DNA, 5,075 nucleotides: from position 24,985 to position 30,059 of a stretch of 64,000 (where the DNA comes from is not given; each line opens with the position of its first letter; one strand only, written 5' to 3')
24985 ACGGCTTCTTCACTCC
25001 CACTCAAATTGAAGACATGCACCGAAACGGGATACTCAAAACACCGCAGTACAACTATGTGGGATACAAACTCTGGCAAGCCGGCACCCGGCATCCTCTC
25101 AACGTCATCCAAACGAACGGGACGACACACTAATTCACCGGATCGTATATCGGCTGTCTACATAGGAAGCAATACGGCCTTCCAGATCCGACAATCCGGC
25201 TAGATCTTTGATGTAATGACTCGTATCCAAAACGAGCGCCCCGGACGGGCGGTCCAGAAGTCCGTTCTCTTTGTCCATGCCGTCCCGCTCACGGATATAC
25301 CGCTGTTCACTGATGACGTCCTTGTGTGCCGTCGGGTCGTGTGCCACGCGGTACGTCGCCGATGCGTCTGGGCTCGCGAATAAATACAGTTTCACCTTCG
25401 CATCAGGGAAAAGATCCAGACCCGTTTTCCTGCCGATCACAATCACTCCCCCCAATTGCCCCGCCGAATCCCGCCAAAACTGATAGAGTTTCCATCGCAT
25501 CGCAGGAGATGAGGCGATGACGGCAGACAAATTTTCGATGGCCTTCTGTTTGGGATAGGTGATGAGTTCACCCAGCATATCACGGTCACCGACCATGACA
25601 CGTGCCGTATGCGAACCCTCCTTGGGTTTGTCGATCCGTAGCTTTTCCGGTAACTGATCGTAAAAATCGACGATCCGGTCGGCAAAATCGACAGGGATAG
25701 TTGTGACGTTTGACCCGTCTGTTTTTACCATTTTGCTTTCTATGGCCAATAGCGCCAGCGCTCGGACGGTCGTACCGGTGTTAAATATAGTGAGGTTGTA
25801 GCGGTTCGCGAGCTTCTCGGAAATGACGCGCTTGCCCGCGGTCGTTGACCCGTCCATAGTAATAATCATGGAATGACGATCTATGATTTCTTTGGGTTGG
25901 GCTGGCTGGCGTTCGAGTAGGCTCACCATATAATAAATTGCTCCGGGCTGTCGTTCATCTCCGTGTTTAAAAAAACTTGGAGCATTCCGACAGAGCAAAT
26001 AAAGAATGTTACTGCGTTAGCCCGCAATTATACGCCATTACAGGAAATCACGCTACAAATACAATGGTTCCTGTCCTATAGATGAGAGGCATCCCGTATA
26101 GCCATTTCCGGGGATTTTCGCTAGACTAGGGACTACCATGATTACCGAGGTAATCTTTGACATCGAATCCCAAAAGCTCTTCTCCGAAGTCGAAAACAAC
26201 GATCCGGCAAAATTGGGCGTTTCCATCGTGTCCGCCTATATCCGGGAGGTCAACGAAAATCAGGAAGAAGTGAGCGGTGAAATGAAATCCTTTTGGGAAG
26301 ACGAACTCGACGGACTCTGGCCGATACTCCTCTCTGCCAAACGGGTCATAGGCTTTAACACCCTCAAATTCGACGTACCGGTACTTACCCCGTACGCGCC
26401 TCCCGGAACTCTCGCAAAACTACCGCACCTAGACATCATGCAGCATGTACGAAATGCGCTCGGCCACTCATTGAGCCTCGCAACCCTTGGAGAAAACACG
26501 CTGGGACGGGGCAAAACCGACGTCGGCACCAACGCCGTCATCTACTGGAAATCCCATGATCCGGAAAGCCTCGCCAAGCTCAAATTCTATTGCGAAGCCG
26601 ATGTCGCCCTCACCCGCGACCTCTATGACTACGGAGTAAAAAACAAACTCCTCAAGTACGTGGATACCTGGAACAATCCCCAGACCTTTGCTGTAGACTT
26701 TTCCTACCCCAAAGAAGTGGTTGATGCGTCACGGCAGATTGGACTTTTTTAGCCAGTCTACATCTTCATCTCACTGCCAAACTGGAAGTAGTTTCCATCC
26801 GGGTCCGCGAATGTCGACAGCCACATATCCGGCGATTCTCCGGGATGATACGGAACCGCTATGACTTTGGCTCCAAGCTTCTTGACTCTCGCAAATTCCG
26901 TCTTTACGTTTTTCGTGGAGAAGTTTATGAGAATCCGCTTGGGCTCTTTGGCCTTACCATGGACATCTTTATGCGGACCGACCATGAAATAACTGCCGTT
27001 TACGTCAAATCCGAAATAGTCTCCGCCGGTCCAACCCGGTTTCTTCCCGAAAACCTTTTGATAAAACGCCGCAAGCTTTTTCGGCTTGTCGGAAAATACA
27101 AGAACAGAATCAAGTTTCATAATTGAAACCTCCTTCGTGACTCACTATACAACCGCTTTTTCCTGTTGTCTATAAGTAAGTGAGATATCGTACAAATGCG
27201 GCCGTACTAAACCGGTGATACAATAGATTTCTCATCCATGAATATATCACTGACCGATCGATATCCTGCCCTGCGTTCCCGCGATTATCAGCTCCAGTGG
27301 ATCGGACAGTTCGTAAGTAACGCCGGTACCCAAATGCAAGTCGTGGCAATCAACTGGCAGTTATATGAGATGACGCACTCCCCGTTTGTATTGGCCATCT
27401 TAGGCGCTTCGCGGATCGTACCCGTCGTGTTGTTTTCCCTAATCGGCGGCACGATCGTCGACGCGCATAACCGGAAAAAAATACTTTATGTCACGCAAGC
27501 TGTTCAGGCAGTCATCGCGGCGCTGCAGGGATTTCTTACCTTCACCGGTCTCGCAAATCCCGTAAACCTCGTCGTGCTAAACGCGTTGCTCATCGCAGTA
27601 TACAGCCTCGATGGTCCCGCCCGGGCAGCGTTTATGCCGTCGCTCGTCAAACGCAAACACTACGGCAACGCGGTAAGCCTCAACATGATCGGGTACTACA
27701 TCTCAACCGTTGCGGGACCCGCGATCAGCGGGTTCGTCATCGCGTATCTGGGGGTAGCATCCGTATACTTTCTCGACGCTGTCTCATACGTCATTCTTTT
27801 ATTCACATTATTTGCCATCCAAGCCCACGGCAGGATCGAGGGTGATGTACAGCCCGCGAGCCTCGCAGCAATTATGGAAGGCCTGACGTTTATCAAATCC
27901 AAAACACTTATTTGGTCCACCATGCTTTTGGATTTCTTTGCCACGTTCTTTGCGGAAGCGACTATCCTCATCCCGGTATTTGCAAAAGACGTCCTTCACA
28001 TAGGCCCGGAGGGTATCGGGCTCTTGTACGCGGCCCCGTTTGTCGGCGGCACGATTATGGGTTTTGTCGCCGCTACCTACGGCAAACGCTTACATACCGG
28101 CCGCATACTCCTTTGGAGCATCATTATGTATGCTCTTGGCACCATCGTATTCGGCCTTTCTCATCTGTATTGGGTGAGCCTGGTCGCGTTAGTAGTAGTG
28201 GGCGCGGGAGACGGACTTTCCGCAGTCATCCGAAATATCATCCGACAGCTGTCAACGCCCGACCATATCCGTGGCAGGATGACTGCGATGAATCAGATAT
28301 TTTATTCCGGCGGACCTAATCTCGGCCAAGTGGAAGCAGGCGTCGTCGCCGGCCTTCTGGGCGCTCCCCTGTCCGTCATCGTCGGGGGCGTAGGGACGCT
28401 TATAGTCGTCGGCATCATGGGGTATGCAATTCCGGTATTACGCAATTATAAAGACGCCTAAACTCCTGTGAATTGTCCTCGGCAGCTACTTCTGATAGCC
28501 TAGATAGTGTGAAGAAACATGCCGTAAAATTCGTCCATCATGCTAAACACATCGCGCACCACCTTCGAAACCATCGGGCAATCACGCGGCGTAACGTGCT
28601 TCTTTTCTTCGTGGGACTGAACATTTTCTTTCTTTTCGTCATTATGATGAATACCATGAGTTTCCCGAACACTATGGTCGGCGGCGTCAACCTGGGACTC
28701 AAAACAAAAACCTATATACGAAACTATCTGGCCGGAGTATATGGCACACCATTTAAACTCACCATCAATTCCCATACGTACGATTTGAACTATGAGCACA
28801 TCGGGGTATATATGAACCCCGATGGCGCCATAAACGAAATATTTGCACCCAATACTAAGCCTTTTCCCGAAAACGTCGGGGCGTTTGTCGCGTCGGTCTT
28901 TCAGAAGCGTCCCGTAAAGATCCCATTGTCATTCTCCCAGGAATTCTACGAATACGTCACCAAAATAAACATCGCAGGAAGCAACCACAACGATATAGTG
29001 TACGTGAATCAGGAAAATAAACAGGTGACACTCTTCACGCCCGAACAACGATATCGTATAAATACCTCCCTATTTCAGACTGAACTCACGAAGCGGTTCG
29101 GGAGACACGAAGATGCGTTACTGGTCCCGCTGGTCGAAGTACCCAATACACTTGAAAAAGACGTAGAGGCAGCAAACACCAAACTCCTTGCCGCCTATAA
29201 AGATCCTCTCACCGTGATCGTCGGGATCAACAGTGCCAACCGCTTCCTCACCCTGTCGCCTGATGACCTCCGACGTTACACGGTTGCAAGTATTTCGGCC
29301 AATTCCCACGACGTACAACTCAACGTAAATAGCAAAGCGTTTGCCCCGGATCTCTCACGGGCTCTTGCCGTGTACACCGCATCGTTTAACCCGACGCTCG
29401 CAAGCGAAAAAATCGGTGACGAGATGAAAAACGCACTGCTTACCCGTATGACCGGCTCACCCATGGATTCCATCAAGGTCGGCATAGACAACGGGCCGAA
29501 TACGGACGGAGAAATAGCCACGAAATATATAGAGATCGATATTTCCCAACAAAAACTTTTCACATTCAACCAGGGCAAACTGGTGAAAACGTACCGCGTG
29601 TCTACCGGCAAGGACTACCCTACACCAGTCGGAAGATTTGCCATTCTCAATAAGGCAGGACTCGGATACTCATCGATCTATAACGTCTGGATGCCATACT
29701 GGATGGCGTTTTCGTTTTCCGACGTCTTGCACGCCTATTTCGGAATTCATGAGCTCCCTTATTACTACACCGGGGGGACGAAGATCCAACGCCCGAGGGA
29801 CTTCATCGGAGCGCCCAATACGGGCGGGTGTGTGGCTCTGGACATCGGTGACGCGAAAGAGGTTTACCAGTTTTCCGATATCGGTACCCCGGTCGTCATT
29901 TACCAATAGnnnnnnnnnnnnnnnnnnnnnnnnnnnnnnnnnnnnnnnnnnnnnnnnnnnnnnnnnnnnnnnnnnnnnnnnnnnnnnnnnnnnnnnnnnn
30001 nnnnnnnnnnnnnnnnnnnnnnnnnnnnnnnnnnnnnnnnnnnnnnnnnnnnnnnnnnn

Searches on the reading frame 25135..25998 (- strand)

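Call 75: search_protein_families(library=pfam, proteins=[window:25135-25998:-], max_evalue=0.0001)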
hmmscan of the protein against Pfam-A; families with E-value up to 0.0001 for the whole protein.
window:25135-25998:- (287 aa): 1 family
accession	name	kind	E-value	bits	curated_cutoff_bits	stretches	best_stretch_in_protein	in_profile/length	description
PF02224.24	Cytidylate_kin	-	9.6e-23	81.4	26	1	46-261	1-195/211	Cytidylate kinase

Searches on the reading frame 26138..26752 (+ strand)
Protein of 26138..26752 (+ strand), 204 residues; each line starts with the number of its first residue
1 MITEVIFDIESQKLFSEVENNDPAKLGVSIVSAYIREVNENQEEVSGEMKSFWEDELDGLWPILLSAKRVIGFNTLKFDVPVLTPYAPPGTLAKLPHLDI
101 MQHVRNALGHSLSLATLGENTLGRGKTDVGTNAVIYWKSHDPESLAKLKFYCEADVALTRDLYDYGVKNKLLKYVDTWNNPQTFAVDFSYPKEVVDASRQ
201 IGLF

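Call 75: search_protein_families(library=pfam, proteins=[window:26138-26752:+], max_evalue=0.0001)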
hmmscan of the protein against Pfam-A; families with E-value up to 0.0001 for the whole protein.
window:26138-26752:+ (204 aa): 1 family
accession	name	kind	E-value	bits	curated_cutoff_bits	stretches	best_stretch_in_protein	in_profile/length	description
PF13482.12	RNase_H_2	-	5.9e-09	36.5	22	1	5-165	1-163/165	RNase_H superfamily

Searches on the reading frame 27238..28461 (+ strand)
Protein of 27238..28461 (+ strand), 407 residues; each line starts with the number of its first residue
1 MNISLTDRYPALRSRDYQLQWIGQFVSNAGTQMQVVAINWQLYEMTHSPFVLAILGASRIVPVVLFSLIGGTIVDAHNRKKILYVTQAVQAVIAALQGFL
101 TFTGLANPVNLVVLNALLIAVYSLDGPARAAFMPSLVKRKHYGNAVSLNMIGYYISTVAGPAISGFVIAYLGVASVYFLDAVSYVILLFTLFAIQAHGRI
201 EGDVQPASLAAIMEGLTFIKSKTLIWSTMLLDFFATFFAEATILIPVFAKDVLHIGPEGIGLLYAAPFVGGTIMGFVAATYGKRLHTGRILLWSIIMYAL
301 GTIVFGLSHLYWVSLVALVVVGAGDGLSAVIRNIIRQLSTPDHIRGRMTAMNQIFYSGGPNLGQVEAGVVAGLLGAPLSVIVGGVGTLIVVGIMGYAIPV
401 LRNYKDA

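Call 75: search_protein_families(library=pfam, proteins=[window:27238-28461:+], max_evalue=0.0001)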
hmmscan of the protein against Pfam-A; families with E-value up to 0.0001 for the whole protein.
window:27238-28461:+ (407 aa): 2 families
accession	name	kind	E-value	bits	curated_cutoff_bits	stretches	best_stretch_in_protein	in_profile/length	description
PF05977.19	MFS_3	-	3.8e-53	181.2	27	1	11-398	6-393/524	Transmembrane secretion effector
PF07690.21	MFS_1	-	1.6e-41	142.9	33.4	2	21-360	2-343/347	Major Facilitator Superfamily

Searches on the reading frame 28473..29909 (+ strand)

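Call 75: search_protein_families(library=pfam, proteins=[window:28473-29909:+], max_evalue=0.0001)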
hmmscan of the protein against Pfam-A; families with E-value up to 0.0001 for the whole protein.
window:28473-29909:+ (478 aa): 1 family
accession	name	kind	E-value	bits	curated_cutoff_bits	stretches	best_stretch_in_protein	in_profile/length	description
PF03734.19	YkuD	-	3.9e-20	73.3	23.4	1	351-476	2-146/146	L,D-transpeptidase catalytic domain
